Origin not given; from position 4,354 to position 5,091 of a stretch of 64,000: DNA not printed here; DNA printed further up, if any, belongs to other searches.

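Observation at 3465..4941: Unassigned two-gene cassette in a restriction island: a small RNase-H/DUF3010-like protein plus a soluble Ser/Thr kinase, a candidate undescribed defence system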

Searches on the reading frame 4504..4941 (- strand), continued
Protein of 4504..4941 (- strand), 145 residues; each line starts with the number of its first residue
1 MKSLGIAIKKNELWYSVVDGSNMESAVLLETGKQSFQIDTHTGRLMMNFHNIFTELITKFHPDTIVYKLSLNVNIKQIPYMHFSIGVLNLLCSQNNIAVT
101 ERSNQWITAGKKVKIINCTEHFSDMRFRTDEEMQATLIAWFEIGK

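Call 32: find_related_loci(query=A1, collection=genome_contigs, flank=10000)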
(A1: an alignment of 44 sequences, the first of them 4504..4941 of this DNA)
Query A1 (145 aa) in genome_contigs; peptide patterns used: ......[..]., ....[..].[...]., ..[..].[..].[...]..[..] (x = any residue, [..] = any of these).
111 stretches matched a pattern; 13 encode a relative of the query (tblastn E <= 1e-3); 13 distinct loci.
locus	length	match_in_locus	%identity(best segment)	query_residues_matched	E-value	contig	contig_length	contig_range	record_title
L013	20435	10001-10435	94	1-145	3e-92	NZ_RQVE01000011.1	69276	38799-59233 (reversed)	Veillonella sp. 3891 contig_0011, whole genome shotgun sequence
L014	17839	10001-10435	94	1-145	3e-92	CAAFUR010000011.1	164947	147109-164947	MAG TPA_asm: Veillonellaceae bacterium, isolate HGM14170, WGS project CAAFUR010000000 data, contig: SRS373047_9_k119_544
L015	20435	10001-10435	74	1-145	1e-74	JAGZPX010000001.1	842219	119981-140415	MAG: Veillonella parvula isolate L3_072_243G1_dasL3_072_243G1_maxbin2.maxbin.003 L3_072_243G1_scaffold_2, whole genome s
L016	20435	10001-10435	72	1-145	8e-72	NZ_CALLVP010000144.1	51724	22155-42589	MAG: uncultured Veillonella sp. isolate ERR589462_bin.54_CONCOCT_v1.1_MAG ERZ772917.148, whole genome shotgun sequence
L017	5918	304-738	71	1-145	3e-71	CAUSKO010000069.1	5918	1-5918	MAG TPA_asm: uncultured Gemella sp. isolate SRR15839763_bin.13_MetaWRAP_v1.3_MAG genome assembly, contig: ERZ14236289.26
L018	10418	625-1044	60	1-143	1e-57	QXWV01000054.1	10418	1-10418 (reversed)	Lachnospiraceae bacterium strain 526-35 Scaffold7_1, whole genome shotgun sequence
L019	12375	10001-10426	55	1-145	4e-54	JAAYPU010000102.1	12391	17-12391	MAG: Clostridiales bacterium isolate AS22ysBPME_288 56220_AS22, whole genome shotgun sequence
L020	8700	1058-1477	56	1-143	2e-53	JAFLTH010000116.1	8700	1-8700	MAG: Lachnospiraceae bacterium isolate HAN048 Seq116, whole genome shotgun sequence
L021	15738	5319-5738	50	1-143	6e-49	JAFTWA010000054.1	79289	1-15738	MAG: Tyzzerella sp. isolate RGIG4201 Roe_deer_Colon-3__c353243, whole genome shotgun sequence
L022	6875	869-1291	43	1-142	5e-42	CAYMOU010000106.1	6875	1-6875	MAG TPA_asm: uncultured Defluviitaleaceae bacterium isolate SRP242652_co2_38 genome assembly, contig: NODE_11552_length_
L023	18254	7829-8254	46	1-143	1e-41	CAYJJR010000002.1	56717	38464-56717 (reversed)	MAG TPA_asm: uncultured Oscillospiraceae bacterium isolate ERP123703_co1_309 genome assembly, contig: NODE_497_length_56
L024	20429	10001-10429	46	1-144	1e-41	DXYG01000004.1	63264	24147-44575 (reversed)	MAG TPA_asm: Clostridiales bacterium isolate HRGM_Genome_3867 HRGM_Genome_3867_4, whole genome shotgun sequence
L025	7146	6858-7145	57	1-96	2e-35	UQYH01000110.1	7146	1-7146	uncultured Clostridiales bacterium isolate UMGS755 genome assembly, contig: NODE_7375_length_7146_cov_9.340925, whole ge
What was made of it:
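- On Anti-phage defence system (generic): The family is in 13 of 185,579 species genomes across three classes (call 32).
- Rare and patchy: 13 of 185,579 species genomes, spread over Negativicutes, Bacilli and Clostridia (call 32). The family is present in only 13 of 185,579 species genomes (call 32).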

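Call 46: search_protein_representatives(alignment_id=A1)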
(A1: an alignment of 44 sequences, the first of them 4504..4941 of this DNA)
Query: 44 sequences, 144 profile positions. Proteins with E-value up to 0.001 (for the whole library): 86; up to 1e-10: 46; up to 1e-30: 11. The best 86 are listed.
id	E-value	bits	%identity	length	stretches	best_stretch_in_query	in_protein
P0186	1.0e-64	233.0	-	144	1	1-144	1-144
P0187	3.9e-52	192.2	-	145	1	2-144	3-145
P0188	8.0e-43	162.1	-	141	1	1-144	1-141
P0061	9.0e-43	161.9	-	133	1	1-101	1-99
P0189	1.1e-42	161.7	-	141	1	1-143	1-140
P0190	4.5e-42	159.6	-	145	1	1-143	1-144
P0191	1.9e-41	157.6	-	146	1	1-139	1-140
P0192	1.4e-39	151.5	-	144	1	1-144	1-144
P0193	4.4e-39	149.9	-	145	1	1-143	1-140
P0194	1.5e-38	148.1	-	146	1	1-143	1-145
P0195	4.5e-31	123.9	-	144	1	1-142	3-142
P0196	6.2e-28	113.8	-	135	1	1-141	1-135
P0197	3.4e-26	108.1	-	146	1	2-142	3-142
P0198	3.9e-26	107.9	-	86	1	23-90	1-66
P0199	1.7e-24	102.6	-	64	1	81-144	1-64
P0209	4.6e-15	72.0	-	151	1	1-142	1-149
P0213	3.2e-14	69.3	-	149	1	1-142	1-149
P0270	9.9e-04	35.3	-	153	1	1-142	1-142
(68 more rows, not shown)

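Call 48: find_encoding_contigs(protein=P0213, flank=6000, max_places=3)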
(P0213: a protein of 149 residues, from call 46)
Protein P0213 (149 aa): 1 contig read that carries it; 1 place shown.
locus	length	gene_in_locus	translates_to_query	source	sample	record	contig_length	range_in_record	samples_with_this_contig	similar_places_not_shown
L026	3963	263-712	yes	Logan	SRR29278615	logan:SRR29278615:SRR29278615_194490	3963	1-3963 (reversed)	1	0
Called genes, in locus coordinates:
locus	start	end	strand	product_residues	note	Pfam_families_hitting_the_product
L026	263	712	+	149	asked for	-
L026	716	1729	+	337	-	PF00069:Pkinase, PF07714:PK_Tyr_Ser-Thr, PF03109:ABC1 (weak)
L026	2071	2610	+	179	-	-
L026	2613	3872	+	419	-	-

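Call 49: find_encoding_contigs(protein=P0209, flank=6000, max_places=3)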
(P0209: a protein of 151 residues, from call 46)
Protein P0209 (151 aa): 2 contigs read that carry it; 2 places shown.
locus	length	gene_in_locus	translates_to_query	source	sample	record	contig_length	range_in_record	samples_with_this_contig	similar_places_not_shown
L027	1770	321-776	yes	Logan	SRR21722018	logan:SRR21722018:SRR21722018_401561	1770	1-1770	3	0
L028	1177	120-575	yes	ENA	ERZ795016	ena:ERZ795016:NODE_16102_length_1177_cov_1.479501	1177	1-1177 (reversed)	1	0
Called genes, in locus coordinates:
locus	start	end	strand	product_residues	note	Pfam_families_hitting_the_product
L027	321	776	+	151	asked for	-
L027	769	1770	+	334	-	?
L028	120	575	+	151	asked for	-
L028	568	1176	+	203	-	?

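Call 52: search_protein_families(library=pfam, proteins=[L026:2071-2610:+, L026:2613-3872:+, L007:7407-7949:+, L018:156-572:+, L001:9961-10887:+], max_evalue=1)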
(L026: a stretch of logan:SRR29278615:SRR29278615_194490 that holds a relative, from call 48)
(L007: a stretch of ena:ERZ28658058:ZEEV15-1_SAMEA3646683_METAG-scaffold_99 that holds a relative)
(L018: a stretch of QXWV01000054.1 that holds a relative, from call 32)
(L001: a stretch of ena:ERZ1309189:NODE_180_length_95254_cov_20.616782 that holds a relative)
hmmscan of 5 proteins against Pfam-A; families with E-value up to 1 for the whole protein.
L026:2071-2610:+ (179 aa): 0 families

L026:2613-3872:+ (419 aa): 1 family
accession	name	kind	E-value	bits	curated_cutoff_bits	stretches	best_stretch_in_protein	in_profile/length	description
PF04899.17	MbeD_MobD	-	0.098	13.2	21.6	1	303-340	17-56/70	MbeD/MobD like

L007:7407-7949:+ (180 aa): 3 families
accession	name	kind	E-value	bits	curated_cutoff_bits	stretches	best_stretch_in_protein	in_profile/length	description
PF06677.18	Auto_anti-p27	-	0.026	15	24.1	1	125-149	17-39/40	Sjogren's syndrome/scleroderma autoantigen 1 (Autoantigen p27)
PF23783.1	Zn_ribbon_TiaS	-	0.061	13.5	27.3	1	124-152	2-28/41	TiaS C-terminal zinc ribbon domain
PF12760.12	Zn_ribbon_IS1595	-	0.091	13.2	25.4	1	106-151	12-45/46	Transposase zinc-ribbon domain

L018:156-572:+ (138 aa): 2 families
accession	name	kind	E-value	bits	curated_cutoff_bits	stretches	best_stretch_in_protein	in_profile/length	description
PF11208.13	DUF2992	-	1.5e-54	184.2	23.8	1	8-138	1-132/132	Protein of unknown function (DUF2992)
PF15101.11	TERB2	-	0.14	12.5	27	1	72-135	88-150/207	Telomere-associated protein TERB2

L001:9961-10887:+ (308 aa): 1 family
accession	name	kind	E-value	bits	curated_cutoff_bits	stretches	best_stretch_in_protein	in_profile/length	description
PF14088.11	DUF4268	-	1.5e-32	113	27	1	174-308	2-140/140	Domain of unknown function (DUF4268)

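Call 53: search_protein_families(library=pfam, proteins=[L013:14085-15662:+, L013:15674-16957:+, L014:12828-14420:+, L014:14438-15424:+, L015:11883-12899:+, L016:11898-15134:+, L016:15146-15802:+, L016:15802-16491:+, L019:8030-9337:+, L019:9334-9999:+], max_evalue=0.001)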
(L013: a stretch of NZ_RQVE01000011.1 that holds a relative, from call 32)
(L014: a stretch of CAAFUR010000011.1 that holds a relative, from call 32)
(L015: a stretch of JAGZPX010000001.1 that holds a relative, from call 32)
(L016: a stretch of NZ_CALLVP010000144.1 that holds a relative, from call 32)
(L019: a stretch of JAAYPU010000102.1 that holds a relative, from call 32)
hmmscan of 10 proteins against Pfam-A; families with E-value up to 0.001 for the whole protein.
L013:14085-15662:+ (525 aa): 2 families
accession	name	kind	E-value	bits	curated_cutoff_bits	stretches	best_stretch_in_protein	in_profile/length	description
PF20296.3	MTaX1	-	5.9e-17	62.7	25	1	37-147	2-111/111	Methylase-associated X1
PF07728.20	AAA_5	-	8e-15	55.5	22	1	185-353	1-138/139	AAA domain (dynein-related subfamily)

L013:15674-16957:+ (427 aa): 1 family
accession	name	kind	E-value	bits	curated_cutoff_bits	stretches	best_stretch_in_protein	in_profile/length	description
PF09563.16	RE_LlaJI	-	3e-29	102.8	23.6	1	32-369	1-347/365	LlaJI restriction endonuclease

L014:12828-14420:+ (530 aa): 1 family
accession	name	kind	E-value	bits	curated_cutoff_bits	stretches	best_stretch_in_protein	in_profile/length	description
PF00496.27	SBP_bac_5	-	9.4e-74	249.2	32.4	1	78-419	2-349/368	Bacterial extracellular solute-binding proteins, family 5 Middle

L014:14438-15424:+ (328 aa): 2 families
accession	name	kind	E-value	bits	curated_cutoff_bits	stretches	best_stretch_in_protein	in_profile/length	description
PF00528.27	BPD_transp_1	-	1.2e-37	129.9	26.4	1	118-323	1-184/184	Binding-protein-dependent transport system inner membrane component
PF19300.4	BPD_transp_1_N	-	0.00013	22.5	23.8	0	7-104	3-111/114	Binding-prot-dependent transport system membrane comp, N-term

L015:11883-12899:+ (338 aa): 1 family
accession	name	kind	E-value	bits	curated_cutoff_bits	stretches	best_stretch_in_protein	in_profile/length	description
PF00145.23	DNA_methylase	-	4.1e-100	335.8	22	1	6-333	1-322/324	C-5 cytosine-specific DNA methylase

L016:11898-15134:+ (1078 aa): 5 families
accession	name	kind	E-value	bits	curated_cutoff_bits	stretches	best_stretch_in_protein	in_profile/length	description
PF00271.37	Helicase_C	-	2.3e-17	63.7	23.5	1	702-827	11-110/110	Helicase conserved C-terminal domain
PF00176.29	SNF2-rel_dom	-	2.7e-12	46.8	24.9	1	253-319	3-76/290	SNF2-related domain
PF04851.21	ResIII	-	4.1e-10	40.3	22.5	1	248-406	4-163/164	Type III restriction enzyme, res subunit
PF00270.35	DEAD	-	1.1e-06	28.9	26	0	252-406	4-161/167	DEAD/DEAH box helicase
PF20720.3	nSTAND3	-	0.00055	20.1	27.2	0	254-314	5-63/155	Novel STAND NTPase 3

L016:15146-15802:+ (218 aa): 1 family
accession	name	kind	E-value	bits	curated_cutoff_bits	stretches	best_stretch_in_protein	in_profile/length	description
PF14335.11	DUF4391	-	7.9e-55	186.7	29.9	1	4-215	2-232/232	Domain of unknown function (DUF4391)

L016:15802-16491:+ (229 aa): 2 families
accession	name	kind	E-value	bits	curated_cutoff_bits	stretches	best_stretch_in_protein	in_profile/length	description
PF01555.25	N6_N4_Mtase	-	5.9e-12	46.5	26.7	1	120-229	1-78/221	DNA methylase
PF03602.21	Cons_hypoth95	-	0.00093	19.3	24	0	68-133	65-127/182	Conserved hypothetical protein 95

L019:8030-9337:+ (435 aa): 4 families
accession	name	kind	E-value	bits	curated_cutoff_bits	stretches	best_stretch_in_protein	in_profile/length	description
PF13304.12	AAA_21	-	9.9e-33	114.9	27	1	61-364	1-299/304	AAA domain, putative AbiEii toxin, Type IV TA system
PF13175.12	AAA_15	-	9.5e-09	35.8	32.1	0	19-86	3-50/374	AAA ATPase domain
PF02463.25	SMC_N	-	0.00049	20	40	0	61-370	26-204/220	RecF/RecN/SMC N terminal domain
PF13476.12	AAA_23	-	0.00055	21.1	27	0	25-192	5-132/201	AAA domain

L019:9334-9999:+ (221 aa): 1 family
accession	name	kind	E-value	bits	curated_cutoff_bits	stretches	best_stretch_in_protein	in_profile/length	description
PF13707.11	RloB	-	1.1e-34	120.7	31.5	1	29-211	1-195/195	RloB-like protein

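Call 54: search_protein_families(library=pfam, proteins=[L020:3433-4314:+, L020:4326-6362:+, L021:2963-4537:+, L021:4667-5293:-, L021:6861-7385:+, L022:2666-3445:+, L022:3442-5325:+, L023:4978-7812:+, L023:4155-5000:+, L024:8016-9986:+], max_evalue=0.001)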
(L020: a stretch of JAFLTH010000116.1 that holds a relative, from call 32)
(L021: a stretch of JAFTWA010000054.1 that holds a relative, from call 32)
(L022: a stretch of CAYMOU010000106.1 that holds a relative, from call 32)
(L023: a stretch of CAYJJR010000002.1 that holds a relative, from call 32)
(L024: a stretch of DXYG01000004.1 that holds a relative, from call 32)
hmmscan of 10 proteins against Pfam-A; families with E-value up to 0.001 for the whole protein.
L020:3433-4314:+ (293 aa): 1 family
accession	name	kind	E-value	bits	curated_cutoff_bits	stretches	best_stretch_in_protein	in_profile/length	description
PF08878.16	HamA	-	2.2e-05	24.8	25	1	131-269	85-229/230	HamA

L020:4326-6362:+ (678 aa): 3 families
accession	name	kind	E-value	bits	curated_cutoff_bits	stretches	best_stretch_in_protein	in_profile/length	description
PF00270.35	DEAD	-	7.3e-14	52.3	26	1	71-205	2-145/167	DEAD/DEAH box helicase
PF00271.37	Helicase_C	-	4.7e-10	40.1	23.5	1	309-389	38-110/110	Helicase conserved C-terminal domain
PF04851.21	ResIII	-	1.7e-08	35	22.5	1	80-193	15-141/164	Type III restriction enzyme, res subunit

L021:2963-4537:+ (524 aa): 5 families
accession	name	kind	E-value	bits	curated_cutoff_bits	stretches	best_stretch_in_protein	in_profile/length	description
PF04326.19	SLFN_AlbA_2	-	2.5e-14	54.2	25.3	1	38-167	1-117/118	Schlafen, AlbA_2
PF25213.1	HVO_A0261_N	-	5.5e-06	26.6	35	1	467-512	15-59/86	HVO_A0261 N-terminal domain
PF08279.18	HTH_11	-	8.2e-06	26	25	1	468-517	5-54/55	HTH domain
PF13749.12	HATPase_c_4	-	1.4e-05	25.4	26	1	378-433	33-88/89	Putative ATP-dependent DNA helicase recG C-terminal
PF13545.12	HTH_Crp_2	-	0.00067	20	27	0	478-511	23-56/70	Crp-like helix-turn-helix domain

L021:4667-5293:- (208 aa): 0 families

L021:6861-7385:+ (174 aa): 1 family
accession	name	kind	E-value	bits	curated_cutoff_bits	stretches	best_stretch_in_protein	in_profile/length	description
PF14296.11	O-ag_pol_Wzy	-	0.00049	19.4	26.6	0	2-144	47-164/468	O-antigen polysaccharide polymerase Wzy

L022:2666-3445:+ (259 aa): 0 families

L022:3442-5325:+ (627 aa): 2 families
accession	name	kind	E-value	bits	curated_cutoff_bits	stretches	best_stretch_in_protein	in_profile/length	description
PF18742.7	DpnII-MboI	-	1.1e-06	28.7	27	1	518-626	32-146/150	REase_DpnII-MboI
PF06508.19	QueC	-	2.6e-06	27.5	22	1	306-366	150-205/210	Queuosine biosynthesis protein QueC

L023:4978-7812:+ (944 aa): 2 families
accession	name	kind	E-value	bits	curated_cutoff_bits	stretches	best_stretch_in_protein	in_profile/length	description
PF02384.22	N6_Mtase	-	2.7e-13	50.4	20.4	1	356-640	19-275/311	N-6 DNA Methylase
PF07669.17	Eco57I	-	1.9e-08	35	25.3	1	420-575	5-166/171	Eco57I restriction-modification methylase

L023:4155-5000:+ (281 aa): 2 families
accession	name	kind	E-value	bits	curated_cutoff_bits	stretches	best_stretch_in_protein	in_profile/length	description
PF01555.25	N6_N4_Mtase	-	6.8e-26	92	26.7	1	29-234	1-214/221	DNA methylase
PF01170.24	UPF0020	-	3.9e-05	23.9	22.3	0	23-70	114-166/197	RMKL-like, methyltransferase domain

L024:8016-9986:+ (656 aa): 1 family
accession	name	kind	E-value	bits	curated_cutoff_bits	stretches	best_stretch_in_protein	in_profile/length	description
PF09491.16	RE_AlwI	-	6.3e-73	246.7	23.1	1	89-620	2-441/441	AlwI restriction endonuclease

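Call 55: search_protein_families(library=pfam, proteins=[L024:7065-8006:+, L024:6034-7083:+, L024:12124-13839:+, L024:13852-14415:+, L024:14439-15842:+, L024:16121-18991:+, L015:15333-17624:-, L018:5371-7680:+, L018:4189-5328:+, L023:10689-11849:+], max_evalue=0.001)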
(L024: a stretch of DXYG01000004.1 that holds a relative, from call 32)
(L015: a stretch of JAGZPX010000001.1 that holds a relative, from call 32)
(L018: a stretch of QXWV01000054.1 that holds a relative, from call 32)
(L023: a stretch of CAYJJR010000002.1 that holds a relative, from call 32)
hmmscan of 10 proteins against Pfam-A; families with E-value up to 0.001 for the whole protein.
L024:7065-8006:+ (313 aa): 1 family
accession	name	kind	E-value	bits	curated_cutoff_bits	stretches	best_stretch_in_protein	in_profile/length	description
PF02086.21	MethyltransfD12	-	7.8e-36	124.5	22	1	18-268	1-232/253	D12 class N6 adenine-specific DNA methyltransferase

L024:6034-7083:+ (349 aa): 1 family
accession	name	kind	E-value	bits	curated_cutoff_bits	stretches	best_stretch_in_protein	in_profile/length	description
PF02086.21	MethyltransfD12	-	1.4e-33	117.1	22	1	23-281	1-242/253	D12 class N6 adenine-specific DNA methyltransferase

L024:12124-13839:+ (571 aa): 3 families
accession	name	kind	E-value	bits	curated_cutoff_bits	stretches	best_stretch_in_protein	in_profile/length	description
PF01098.24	FTSW_RODA_SPOVE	-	1.9e-56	192.1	26.4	1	252-564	35-352/356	Cell cycle protein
PF00498.31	FHA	-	2.1e-18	66.9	20.7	1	77-140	2-67/67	FHA domain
PF16697.10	Yop-YscD_cpl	-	1.2e-14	54.7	33.2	1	64-147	7-91/94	Inner membrane component of T3SS, cytoplasmic domain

L024:13852-14415:+ (187 aa): 3 families
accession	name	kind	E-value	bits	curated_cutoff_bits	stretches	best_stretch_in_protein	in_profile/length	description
PF00132.30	Hexapep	-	1.3e-07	31.4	27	1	123-156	2-35/36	Bacterial transferase hexapeptide (six repeats)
PF14602.12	Hexapep_2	-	2e-05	24.7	27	1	124-156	3-33/34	Hexapeptide repeat of succinyl-transferase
PF25084.1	LbH_EIF2B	-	0.00074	19.9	54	0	128-185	3-60/105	EIF2B subunit epsilon LbH domain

L024:14439-15842:+ (467 aa): 1 family
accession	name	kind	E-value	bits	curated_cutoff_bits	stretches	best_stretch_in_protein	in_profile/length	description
PF00905.27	Transpeptidase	-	3.5e-44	151.6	22.1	1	152-454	1-298/299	Penicillin binding protein transpeptidase domain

L024:16121-18991:+ (956 aa): 7 families
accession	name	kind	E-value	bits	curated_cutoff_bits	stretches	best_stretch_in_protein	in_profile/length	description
PF07517.20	SecA_DEAD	-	3.4e-131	437.2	24.6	1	5-401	2-290/290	SecA DEAD-like domain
PF21090.3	P-loop_SecA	-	1.9e-96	322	27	1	416-641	1-204/205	SecA P-loop domain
PF07516.18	SecA_SW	-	2.5e-66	224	26.7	1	644-854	1-197/200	SecA Wing and Scaffold domain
PF01043.26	SecA_PP_bind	-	7.2e-41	139.7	23.5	1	229-357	1-110/110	SecA preprotein cross-linking domain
PF02810.21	SEC-C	-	4.2e-10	39.7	20.4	1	936-954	1-19/19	SEC-C motif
PF00270.35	DEAD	-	6.1e-07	29.8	26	1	97-214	18-131/167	DEAD/DEAH box helicase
PF24114.1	DUF7388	-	0.00025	21.1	27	1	425-585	90-242/251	Family of unknown function (DUF7388)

L015:15333-17624:- (763 aa): 3 families
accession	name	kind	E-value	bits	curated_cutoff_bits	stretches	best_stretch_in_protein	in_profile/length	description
PF00593.30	TonB_dep_Rec_b-barrel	-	3.2e-47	162.8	27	1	291-739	17-436/436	TonB dependent receptor-like, beta-barrel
PF07715.20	Plug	-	8.4e-29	100.7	23.9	1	69-170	3-107/107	TonB-dependent Receptor Plug Domain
PF14905.12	OMP_b-brl_3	-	2.7e-16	60.1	27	1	355-758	4-392/408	Outer membrane protein beta-barrel family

L018:5371-7680:+ (769 aa): 2 families
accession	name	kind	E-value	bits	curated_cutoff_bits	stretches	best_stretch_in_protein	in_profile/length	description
PF20720.3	nSTAND3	-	9.9e-37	126.5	27.2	1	173-334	1-155/155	Novel STAND NTPase 3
PF04471.18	Mrr_cat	-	4.2e-07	30.5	21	1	6-60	3-60/115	Restriction endonuclease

L018:4189-5328:+ (379 aa): 0 families

L023:10689-11849:+ (386 aa): 1 family
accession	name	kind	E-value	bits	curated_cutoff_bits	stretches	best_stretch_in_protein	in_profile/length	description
PF13481.12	AAA_25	-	8.1e-27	94.6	27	1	41-203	15-192/195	AAA domain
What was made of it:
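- The only such case is FtsW/PBP beyond the far side of an AlwI island in L024 (call 55).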

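Call 64: search_protein_families(library=phrogs, proteins=[window:4504-4941:-], max_evalue=0.1)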
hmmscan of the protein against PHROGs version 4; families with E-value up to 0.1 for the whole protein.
window:4504-4941:- (145 aa): 0 families

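Call 65: find_related_loci(query=A1, collection=viral_contigs, flank=8000)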
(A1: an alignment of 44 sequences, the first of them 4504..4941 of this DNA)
Query A1 (145 aa) in viral_contigs; peptide patterns used: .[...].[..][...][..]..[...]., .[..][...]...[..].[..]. (x = any residue, [..] = any of these).
22 stretches matched a pattern, but none encodes a relative of the query by tblastn (E <= 1e-3).
